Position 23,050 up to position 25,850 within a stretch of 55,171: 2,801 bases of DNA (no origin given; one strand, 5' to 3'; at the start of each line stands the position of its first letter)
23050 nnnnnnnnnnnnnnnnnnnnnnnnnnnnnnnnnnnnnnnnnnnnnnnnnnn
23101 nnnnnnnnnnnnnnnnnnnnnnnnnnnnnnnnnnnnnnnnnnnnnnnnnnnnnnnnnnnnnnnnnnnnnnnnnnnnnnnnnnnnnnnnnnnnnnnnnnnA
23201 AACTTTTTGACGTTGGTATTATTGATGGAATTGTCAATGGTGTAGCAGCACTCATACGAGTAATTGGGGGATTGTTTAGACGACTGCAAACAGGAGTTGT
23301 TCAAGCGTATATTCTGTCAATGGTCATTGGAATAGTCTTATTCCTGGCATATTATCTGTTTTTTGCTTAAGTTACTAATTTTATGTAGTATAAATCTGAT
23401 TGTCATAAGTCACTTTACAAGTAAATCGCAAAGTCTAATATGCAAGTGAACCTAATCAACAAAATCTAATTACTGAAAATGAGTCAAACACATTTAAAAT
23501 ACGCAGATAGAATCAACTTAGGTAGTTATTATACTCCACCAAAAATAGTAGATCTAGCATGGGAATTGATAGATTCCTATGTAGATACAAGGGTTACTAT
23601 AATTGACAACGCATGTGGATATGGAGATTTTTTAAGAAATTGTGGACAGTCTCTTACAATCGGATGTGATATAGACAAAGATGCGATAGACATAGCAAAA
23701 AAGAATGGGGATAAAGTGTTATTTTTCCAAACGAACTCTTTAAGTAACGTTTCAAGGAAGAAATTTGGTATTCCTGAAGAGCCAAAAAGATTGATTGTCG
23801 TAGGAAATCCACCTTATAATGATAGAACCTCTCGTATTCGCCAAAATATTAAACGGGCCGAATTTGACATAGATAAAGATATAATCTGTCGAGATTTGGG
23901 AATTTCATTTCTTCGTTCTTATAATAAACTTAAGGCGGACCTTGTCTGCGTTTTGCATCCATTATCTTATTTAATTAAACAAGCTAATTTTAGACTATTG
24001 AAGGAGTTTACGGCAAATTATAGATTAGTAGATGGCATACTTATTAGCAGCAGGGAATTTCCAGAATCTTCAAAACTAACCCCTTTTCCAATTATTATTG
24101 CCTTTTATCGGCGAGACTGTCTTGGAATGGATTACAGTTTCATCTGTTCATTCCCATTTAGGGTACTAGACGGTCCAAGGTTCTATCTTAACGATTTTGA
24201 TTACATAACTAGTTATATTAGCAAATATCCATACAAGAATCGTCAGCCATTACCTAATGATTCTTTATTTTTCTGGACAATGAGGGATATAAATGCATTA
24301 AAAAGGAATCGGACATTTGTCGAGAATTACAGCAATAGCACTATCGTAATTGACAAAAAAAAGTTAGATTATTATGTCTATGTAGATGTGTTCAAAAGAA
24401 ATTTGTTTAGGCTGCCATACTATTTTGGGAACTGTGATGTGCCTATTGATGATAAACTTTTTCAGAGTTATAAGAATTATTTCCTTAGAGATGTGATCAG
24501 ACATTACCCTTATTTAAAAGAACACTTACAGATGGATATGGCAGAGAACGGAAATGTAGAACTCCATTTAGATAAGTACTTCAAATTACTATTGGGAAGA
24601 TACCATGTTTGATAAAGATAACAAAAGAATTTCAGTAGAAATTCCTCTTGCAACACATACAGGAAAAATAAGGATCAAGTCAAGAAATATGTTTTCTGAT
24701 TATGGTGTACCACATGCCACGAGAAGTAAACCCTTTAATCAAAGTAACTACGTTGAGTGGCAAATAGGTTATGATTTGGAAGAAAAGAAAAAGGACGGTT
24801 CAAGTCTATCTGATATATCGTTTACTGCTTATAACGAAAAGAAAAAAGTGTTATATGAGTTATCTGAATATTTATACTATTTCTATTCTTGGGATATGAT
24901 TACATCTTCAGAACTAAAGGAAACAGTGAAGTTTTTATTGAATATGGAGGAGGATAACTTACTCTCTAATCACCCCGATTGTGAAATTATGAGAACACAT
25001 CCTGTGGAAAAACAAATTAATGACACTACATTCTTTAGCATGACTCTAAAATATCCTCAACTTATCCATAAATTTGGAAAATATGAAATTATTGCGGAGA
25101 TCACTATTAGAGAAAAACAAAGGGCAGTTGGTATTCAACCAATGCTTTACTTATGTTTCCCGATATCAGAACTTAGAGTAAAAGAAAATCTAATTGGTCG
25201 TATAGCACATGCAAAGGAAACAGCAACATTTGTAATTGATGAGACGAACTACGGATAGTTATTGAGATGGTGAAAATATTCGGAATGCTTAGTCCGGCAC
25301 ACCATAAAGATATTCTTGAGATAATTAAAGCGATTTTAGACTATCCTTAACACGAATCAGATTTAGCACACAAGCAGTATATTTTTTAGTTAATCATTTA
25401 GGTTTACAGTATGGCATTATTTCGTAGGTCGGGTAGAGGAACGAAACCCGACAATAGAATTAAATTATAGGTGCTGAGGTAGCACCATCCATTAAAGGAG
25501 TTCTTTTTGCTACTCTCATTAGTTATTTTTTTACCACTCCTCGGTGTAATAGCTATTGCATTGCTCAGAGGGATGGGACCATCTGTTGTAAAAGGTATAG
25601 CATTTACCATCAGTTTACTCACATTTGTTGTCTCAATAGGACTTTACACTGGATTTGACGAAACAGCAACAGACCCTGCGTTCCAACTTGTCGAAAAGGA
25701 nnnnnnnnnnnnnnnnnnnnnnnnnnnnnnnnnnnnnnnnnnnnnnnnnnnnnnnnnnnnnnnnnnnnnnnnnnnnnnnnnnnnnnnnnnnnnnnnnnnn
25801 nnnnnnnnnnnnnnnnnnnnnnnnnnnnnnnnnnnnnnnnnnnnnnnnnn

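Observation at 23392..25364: AT-rich methyltransferase plus unknown 217-aa gene pair between nuoL and nuoM: candidate R-M or novel defence pair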

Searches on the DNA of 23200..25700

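Call 72: search_rna_families(source=window, start=23200, end=25700, threshold=evalue, max_evalue=0.1)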
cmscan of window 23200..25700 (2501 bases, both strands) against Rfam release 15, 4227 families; matches with E-value up to 0.1: 0.
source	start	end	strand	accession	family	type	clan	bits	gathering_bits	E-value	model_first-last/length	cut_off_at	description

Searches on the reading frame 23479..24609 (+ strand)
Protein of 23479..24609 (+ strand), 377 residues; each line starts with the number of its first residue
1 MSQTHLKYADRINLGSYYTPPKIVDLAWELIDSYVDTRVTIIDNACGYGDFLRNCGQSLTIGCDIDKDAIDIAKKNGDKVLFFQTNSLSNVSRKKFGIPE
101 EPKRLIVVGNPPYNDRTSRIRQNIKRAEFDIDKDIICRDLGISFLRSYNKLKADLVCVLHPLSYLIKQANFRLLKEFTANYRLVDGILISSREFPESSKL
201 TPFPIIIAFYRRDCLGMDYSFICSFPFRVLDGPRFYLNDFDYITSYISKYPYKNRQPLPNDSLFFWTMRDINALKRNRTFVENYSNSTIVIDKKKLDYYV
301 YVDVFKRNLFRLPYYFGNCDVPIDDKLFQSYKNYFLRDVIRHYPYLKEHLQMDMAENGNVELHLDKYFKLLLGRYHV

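Call 3: search_protein_families(library=pfam, proteins=[window:23479-24609:+], max_evalue=1)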
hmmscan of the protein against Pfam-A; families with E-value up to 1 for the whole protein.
window:23479-24609:+ (377 aa): 5 families
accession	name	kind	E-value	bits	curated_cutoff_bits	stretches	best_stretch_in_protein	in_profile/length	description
PF02384.22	N6_Mtase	-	1.8e-05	24.6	20.4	1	13-116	24-138/311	N-6 DNA Methylase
PF07669.17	Eco57I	-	0.0056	17.2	25.3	1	106-183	77-159/171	Eco57I restriction-modification methylase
PF01170.24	UPF0020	-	0.0056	16.8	22.3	1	60-123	79-141/197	RMKL-like, methyltransferase domain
PF13649.12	Methyltransf_25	-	0.015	16.4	27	1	41-78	1-42/97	Methyltransferase domain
PF13847.12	Methyltransf_31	-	0.13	12.4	27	1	39-79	5-50/145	Methyltransferase domain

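Call 4: search_protein_families(library=padloc, proteins=[window:23479-24609:+], max_evalue=1)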
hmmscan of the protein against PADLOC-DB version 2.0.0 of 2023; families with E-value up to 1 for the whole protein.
window:23479-24609:+ (377 aa): 15 families
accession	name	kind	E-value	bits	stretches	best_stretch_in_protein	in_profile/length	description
PDLC03275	MTase_II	-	7.7e-83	276.8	1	4-353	6-338/343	Type II methyltransferase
PDLC03311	MTase_II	-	7.9e-11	39.3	1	4-178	7-177/464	Type II methyltransferase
PDLC03258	MTase_II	-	1.3e-08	32.4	1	9-119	17-118/366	Type II methyltransferase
PDLC04134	mad2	-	1.9e-07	28.3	1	6-116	262-370/492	mads_2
PDLC03356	MTase_II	-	2e-06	24.9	1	9-163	105-261/545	Type II methyltransferase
PDLC03719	oMTase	-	3e-06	24.5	1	5-124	16-133/387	orphan methyltransferase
PDLC03277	MTase_II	-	3.8e-06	23.4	1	5-122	435-557/823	Type II methyltransferase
PDLC03021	MTase_I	-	4.2e-05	20.6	1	11-58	160-205/491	Type I methyltransferase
PDLC03226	MTase_II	-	7.9e-05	19.5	1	13-120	15-144/579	Type II methyltransferase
PDLC03267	MTase_II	-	9e-05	19.6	1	9-114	9-117/539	Type II methyltransferase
PDLC03338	MTase_II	-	0.0014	15.5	1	11-53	126-170/604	Type II methyltransferase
PDLC03293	MTase_II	-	0.0025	14.7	1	9-74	11-79/427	Type II methyltransferase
PDLC03348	MTase_II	-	0.0027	14.3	1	7-52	213-261/727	Type II methyltransferase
PDLC03018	MTase_I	-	0.0071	12.8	1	10-55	302-345/749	Type I methyltransferase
PDLC03025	MTase_I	-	0.008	12.9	1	13-54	160-199/569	Type I methyltransferase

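Call 5: search_protein_families(library=ncbifam, proteins=[window:23479-24609:+], max_evalue=1)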
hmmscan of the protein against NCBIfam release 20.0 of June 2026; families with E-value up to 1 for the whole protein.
window:23479-24609:+ (377 aa): 6 families
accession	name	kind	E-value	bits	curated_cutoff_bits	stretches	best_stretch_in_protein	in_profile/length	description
NF047738.1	antiphage_MADS2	equivalog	0.00013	20.4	720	1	13-60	309-354/654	methylation-associated defense system DNA methyltransferase MAD2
NF008748.0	PRK11783.1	equivalog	0.0012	17.2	466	1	58-121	259-323/704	bifunctional 23S rRNA (guanine(2069)-N(7))-methyltransferase RlmK/23S rRNA (guanine(2445)-N(2))-methyltransferase RlmL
TIGR03534.1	RF_mod_PrmC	equivalog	0.0014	18.2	199.1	1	53-117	108-170/253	peptide chain release factor N(5)-glutamine methyltransferase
TIGR00536.1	hemK_fam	subfamily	0.0058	15.7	115.5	1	61-118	142-197/286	HemK family protein methyltransferase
TIGR02987.1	met_A_Alw26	exception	0.031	13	353.5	1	15-114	4-123/523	Alw26I/Eco31I/Esp3I family type II restriction adenine-specific DNA-methyltransferase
NF007322.0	PRK09814.1-1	equivalog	0.035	13.3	580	1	144-193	84-133/336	sugar transferase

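Call 8: search_solved_structures(query=window:23479-24609:+, max_evalue=0.01, show_alignments=1)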
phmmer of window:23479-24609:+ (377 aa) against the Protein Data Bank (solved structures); distinct sequences matched with E-value up to 0.01: 0.

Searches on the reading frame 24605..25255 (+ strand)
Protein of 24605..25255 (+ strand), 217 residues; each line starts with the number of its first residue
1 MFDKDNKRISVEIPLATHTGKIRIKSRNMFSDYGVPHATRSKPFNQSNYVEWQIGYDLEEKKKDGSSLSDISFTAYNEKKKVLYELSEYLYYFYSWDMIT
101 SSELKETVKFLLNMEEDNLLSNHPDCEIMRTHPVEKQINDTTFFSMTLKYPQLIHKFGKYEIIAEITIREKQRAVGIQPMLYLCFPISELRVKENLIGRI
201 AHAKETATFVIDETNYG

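Call 3: search_protein_families(library=pfam, proteins=[window:24605-25255:+], max_evalue=1)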
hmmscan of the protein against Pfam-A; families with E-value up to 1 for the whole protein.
window:24605-25255:+ (217 aa): 2 families
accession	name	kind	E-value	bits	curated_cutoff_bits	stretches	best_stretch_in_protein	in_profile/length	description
PF09522.15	RE_R_Pab1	-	5e-27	94.8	25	1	127-215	2-90/119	R.Pab1 restriction endonuclease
PF24476.1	DUF7580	-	0.0025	17.9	27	1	58-159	129-222/319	Domain of unknown function (DUF7580)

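Call 4: search_protein_families(library=padloc, proteins=[window:24605-25255:+], max_evalue=1)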
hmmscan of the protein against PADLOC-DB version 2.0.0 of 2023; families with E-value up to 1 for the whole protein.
window:24605-25255:+ (217 aa): 2 families
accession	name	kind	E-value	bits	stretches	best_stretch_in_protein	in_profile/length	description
PDLC03538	REase_II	-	7.9e-15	53.1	2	75-209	67-190/226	Type II restriction enzyme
PDLC02689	Orf5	-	0.0069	13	1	34-66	457-489/558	Orf5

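Call 5: search_protein_families(library=ncbifam, proteins=[window:24605-25255:+], max_evalue=1)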
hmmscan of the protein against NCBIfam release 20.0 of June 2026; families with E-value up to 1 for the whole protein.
window:24605-25255:+ (217 aa): 0 families

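Call 7: search_solved_structures(query=window:24605-25255:+, max_evalue=1, show_alignments=3)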
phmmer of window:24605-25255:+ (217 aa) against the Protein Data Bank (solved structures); distinct sequences matched with E-value up to 1: 5.
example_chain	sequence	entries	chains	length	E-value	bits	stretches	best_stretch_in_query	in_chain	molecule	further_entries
7cfa_A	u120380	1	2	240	4.8e-38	134.2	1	8-214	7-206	R.Pab1 family restriction endonuclease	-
2dvy_A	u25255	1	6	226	6.7e-12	48.8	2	81-209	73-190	Restriction endonuclease PabI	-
3waz_A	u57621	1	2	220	4e-11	46.2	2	80-209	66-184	Putative uncharacterized protein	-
6l2n_A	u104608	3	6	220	1.1e-10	44.7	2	81-209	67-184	RE_R_Pab1 domain-containing protein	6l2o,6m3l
5iff_A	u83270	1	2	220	2.3e-10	43.8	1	5-209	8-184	Uncharacterized protein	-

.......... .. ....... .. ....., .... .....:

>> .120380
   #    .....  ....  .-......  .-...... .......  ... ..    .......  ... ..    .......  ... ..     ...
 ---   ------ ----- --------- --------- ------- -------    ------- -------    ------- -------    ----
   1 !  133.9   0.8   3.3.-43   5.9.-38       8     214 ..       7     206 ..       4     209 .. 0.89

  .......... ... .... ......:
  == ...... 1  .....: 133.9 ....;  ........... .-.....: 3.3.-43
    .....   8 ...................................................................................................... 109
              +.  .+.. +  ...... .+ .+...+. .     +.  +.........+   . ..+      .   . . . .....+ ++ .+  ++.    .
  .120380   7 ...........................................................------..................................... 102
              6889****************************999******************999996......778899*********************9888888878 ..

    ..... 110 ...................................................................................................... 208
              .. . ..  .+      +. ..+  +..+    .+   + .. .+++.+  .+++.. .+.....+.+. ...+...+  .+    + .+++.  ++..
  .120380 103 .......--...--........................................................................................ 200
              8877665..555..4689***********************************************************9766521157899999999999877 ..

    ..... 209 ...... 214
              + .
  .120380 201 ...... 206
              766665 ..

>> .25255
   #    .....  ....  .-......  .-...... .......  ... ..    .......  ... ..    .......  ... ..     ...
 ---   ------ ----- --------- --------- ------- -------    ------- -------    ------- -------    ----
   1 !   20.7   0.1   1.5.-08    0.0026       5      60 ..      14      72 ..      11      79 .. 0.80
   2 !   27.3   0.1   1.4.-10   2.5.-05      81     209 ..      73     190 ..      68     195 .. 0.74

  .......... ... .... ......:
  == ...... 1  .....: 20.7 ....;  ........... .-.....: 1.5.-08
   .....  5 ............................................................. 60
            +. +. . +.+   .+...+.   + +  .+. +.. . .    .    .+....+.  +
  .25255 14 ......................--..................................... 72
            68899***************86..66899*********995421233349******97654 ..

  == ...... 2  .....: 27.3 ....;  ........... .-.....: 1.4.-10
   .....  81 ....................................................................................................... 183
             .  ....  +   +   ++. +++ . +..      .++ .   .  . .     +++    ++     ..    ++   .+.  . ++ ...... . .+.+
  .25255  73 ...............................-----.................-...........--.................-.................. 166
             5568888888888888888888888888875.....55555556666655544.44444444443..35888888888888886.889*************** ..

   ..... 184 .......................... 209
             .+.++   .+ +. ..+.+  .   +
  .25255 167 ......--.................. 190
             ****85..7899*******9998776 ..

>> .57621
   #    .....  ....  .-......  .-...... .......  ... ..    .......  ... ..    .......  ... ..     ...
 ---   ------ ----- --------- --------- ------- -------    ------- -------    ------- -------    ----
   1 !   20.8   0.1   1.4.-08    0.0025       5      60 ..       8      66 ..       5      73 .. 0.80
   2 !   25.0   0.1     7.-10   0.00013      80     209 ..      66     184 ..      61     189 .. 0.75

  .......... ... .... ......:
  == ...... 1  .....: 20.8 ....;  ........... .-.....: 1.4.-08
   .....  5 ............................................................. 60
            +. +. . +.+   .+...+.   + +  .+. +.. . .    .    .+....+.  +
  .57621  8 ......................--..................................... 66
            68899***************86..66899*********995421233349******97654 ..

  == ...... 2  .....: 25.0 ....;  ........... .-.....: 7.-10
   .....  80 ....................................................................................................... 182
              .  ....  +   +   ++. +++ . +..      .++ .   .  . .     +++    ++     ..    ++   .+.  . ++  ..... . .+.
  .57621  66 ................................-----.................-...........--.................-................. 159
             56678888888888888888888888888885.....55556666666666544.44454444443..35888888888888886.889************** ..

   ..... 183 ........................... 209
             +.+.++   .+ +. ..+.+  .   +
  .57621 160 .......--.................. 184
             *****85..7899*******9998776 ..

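Call 13: find_homologous_proteins(query=window:24605-25255:+)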
Query window:24605-25255:+ (217 aa): 729 proteins with E <= 0.001 among 807 candidates; the best 120 are listed.
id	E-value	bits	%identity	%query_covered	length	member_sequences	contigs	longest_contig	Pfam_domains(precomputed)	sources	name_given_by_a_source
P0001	5.9e-142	488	100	100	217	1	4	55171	PF09522.16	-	-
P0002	1.1e-109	383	77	100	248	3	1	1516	PF09522.16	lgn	-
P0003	1.5e-109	382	79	100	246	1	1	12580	PF09522.16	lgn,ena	-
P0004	5.4e-109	381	77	100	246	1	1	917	PF09522.16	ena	-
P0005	5.4e-109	381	77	100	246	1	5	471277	PF09522.16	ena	-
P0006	5.5e-109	381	79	100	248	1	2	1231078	PF09522.16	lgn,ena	-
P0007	8.2e-109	380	76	100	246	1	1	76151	PF09522.16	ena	-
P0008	3.8e-108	378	76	99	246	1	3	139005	PF09522.16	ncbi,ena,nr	ncbi:MAG: R.Pab1 family restriction endonuclease [Candidatus Poribacteria bacterium]|nr:R.Pab1 famil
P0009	9.6e-108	377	77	100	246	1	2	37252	PF09522.16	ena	-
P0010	1.5e-107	376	77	100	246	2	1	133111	PF09522.16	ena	-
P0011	2.8e-107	375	76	100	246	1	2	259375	PF09522.16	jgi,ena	jgi:hypothetical protein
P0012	3.8e-107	375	76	100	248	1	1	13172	PF09522.16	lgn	-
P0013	3.9e-107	375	76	100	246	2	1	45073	PF09522.16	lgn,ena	-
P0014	4.2e-107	375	77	100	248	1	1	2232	PF09522.16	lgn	-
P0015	6.7e-107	374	75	100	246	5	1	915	PF09522.16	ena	-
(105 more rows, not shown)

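Call 17: find_encoding_contigs(protein=P0001, flank=6000, max_places=6)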
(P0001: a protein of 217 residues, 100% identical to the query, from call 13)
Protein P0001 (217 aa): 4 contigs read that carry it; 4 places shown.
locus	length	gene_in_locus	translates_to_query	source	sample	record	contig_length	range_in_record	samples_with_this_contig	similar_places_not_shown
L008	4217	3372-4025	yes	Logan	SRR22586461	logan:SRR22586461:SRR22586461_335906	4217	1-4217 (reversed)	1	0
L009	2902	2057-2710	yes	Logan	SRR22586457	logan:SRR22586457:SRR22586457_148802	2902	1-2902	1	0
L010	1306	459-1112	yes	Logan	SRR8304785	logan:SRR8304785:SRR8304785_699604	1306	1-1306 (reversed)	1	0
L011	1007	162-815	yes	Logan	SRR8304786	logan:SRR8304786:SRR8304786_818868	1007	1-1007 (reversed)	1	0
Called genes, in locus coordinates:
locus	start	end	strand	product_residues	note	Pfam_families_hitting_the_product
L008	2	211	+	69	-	?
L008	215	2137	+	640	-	PF00662:Proton_antipo_N, PF00361:Proton_antipo_M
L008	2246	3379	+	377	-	PF02384:N6_Mtase (faint)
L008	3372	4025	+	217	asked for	PF09522:RE_R_Pab1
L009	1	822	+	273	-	?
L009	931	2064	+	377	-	PF02384:N6_Mtase (faint)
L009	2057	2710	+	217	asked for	PF09522:RE_R_Pab1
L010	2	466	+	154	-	?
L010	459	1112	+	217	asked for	PF09522:RE_R_Pab1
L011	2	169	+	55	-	?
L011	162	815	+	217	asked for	PF09522:RE_R_Pab1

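Call 58: find_related_loci(query=P0003, collection=genome_contigs, flank=3000)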
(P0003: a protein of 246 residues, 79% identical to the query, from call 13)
Query P0003 (246 aa) in genome_contigs; peptide patterns used: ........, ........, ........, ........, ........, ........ (x = any residue, [..] = any of these).
118 stretches matched a pattern; 80 encode a relative of the query (tblastn E <= 1e-3); 80 distinct loci.
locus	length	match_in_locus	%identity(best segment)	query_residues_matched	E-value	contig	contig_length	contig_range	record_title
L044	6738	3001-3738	80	1-246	5e-136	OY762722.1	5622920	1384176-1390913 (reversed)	MAG: Candidatus Poribacteria bacterium isolate ed6806d3-dd7a-4409-98ee-5b7e1ebe3502 genome assembly, chromosome: 1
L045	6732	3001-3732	81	1-244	1e-135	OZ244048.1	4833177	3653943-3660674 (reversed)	MAG: Candidatus Poribacteria bacterium isolate d0822ab9-b4e2-4c08-ac22-a2a69ee7900f genome assembly, chromosome: 1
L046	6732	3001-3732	81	1-244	5e-135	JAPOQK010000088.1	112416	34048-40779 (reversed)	MAG: Candidatus Poribacteria bacterium isolate APA_bin_83 c_000000251835, whole genome shotgun sequence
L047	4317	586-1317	80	1-244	3e-135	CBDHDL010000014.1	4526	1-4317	MAG: Candidatus Poribacteria bacterium isolate 20da9595-a677-4a4b-9313-254fbc54331e genome assembly, contig: contig_14,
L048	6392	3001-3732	78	1-244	1e-132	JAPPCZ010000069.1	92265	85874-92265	MAG: Candidatus Poribacteria bacterium isolate IRC4_bin_14 NODE_267_length_92265_cov_20.9175, whole genome shotgun seque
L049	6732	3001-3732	78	1-244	4e-127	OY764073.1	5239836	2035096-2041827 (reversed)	MAG: Candidatus Poribacteria bacterium isolate c0dbee2e-4153-42cb-9392-5991059e4d04 genome assembly, chromosome: 1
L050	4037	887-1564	76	1-226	2e-122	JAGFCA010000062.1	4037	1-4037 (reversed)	MAG: Candidatus Poribacteria bacterium isolate SB0202 contig_5521, whole genome shotgun sequence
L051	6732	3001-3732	77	1-244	5e-132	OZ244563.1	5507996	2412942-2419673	MAG: Candidatus Poribacteria bacterium isolate ff81fa92-488d-40f9-821d-30cdc2806971 genome assembly, chromosome: 1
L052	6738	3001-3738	61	3-244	3e-106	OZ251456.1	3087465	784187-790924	MAG: bacterium isolate 40c3c2bc-7189-494c-ad94-02bb7458a69d genome assembly, chromosome: 1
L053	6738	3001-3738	60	3-244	2e-105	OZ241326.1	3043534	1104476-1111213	MAG: bacterium isolate 4cf85a08-3ac9-4936-9f49-292be0ba675b genome assembly, chromosome: 1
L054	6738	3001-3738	57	3-246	2e-85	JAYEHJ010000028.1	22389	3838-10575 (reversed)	MAG: Patescibacteria group bacterium isolate MAG221 MAG221_28, whole genome shotgun sequence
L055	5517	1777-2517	54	4-246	1e-85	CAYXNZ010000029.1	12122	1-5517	MAG TPA_asm: uncultured Gammaproteobacteria bacterium isolate binchicken_co181_167 genome assembly, contig: NODE_9943_le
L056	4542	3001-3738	54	2-244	6e-85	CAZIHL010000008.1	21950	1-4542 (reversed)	MAG TPA_asm: uncultured Candidatus Saccharibacteria bacterium isolate SRP285395_co2_44 genome assembly, contig: NODE_379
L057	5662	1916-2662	55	1-246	6e-85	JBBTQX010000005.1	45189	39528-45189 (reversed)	MAG: Patescibacteria group bacterium isolate H41-bin082_1 H41_bin082_1_000000000005, whole genome shotgun sequence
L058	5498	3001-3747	54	1-246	2e-84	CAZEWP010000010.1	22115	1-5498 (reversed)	MAG TPA_asm: uncultured Candidatus Saccharimonas sp. isolate binchicken_co39_254 genome assembly, contig: NODE_5698_leng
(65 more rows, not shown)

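Call 64: predict_structure(alignment_id=A2)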
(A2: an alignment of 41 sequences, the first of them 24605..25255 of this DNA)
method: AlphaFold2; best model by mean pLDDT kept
length: 217 residues; sequences in the alignment: 41
mean_pLDDT: 90.1   pTM: 0.81
mean pLDDT of the five models: 90.1, 89.5, 89.4, 89.2, 83.2
residues with pLDDT >= 90: 155; 70-90: 51; 50-70: 9; < 50: 2
segments of 3 or more residues with pLDDT < 50: none
pLDDT, mean of each block of 10 residues (from residue 1): 94 89 92 91 96 93 94 91 94 95 94 89 81 93 90 91 78 60 94 95 95 92
secondary structure, 60 per line:
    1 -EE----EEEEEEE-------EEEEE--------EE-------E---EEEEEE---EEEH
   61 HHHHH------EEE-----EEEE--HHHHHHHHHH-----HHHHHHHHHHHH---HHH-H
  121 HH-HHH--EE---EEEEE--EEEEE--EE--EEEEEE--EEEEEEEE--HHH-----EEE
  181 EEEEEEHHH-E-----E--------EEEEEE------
elements in order: E8-14 E22-26 E48-53 E57-59 H60-65 E72-74 E80-83 H86-95 H101-112 E134-138 E141-145 E152-157 E160-167 E178-186 E206-211

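Call 67: fold_search(model_id=the predicted structure, library=pdb)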
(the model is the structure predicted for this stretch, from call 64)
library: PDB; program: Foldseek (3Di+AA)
matches with E <= 10: 640; with E <= 0.001: 14
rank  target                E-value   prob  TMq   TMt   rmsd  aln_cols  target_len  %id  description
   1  7cfa_A                3.7e-16  1.00  0.76  0.71   3.1       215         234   34  Crystal structure of the restriction DNA glycosylase R.CcoLI (released 2020-12-16)
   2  5iff_B                2.4e-11  1.00  0.63  0.65   4.6       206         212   24  Crystal structure of R.PabI-nonspecific DNA complex (released 2016-11-23)
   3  2dvy_A                4.0e-11  1.00  0.66  0.64   4.5       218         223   24  Crystal structure of restriction endonucleases PabI (released 2007-05-08)
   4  3waz_A                4.4e-11  1.00  0.65  0.66   4.4       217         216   24  Crystal structure of a restriction enzyme PabI in complex with DNA (released 2014-01-29)
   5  6l2o_B                1.0e-10  1.00  0.62  0.63   4.6       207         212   24  Crystal structure of the R.PabI(Y68F-K154A)-dsDNA(GTAC-5bp-GTAC) complex (released 2020-03-18)
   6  6l2n_A                1.0e-10  1.00  0.63  0.63   4.4       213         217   24  Crystal structure of the R.PabI(Y68F-K154A)-dsDNA(GTAC-3bp-GTAC) complex (released 2020-03-18)
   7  6l2n_B                1.3e-10  1.00  0.63  0.65   4.7       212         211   24  Crystal structure of the R.PabI(Y68F-K154A)-dsDNA(GTAC-3bp-GTAC) complex (released 2020-03-18)
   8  3waz_B                1.5e-10  1.00  0.64  0.64   4.4       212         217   24  Crystal structure of a restriction enzyme PabI in complex with DNA (released 2014-01-29)
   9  6m3l_A                2.0e-10  1.00  0.63  0.64   4.3       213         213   22  Crystal structure of the R.PabI(Y68F-K154A)-dsDNA(nonspecific) complex (released 2020-03-18)
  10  2dvy_B                3.3e-10  1.00  0.61  0.61   4.9       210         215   23  Crystal structure of restriction endonucleases PabI (released 2007-05-08)
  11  5iff_A                4.9e-10  1.00  0.64  0.64   4.2       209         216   22  Crystal structure of R.PabI-nonspecific DNA complex (released 2016-11-23)
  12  7cfa_B                3.3e-09  1.00  0.55  0.61   5.7       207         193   28  Crystal structure of the restriction DNA glycosylase R.CcoLI (released 2020-12-16)
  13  2dvy_D                3.5e-09  1.00  0.63  0.64   4.6       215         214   24  Crystal structure of restriction endonucleases PabI (released 2007-05-08)
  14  2dvy_C                1.5e-08  1.00  0.63  0.63   4.7       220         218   23  Crystal structure of restriction endonucleases PabI (released 2007-05-08)
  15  4rer_B                1.3e-01  0.08  0.13  0.15  29.0       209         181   12  Crystal structure of the phosphorylated human alpha1 beta2 gamma1 holo-AMPK complex bound to AMP and cyclodextrin (released 2014-12-10)
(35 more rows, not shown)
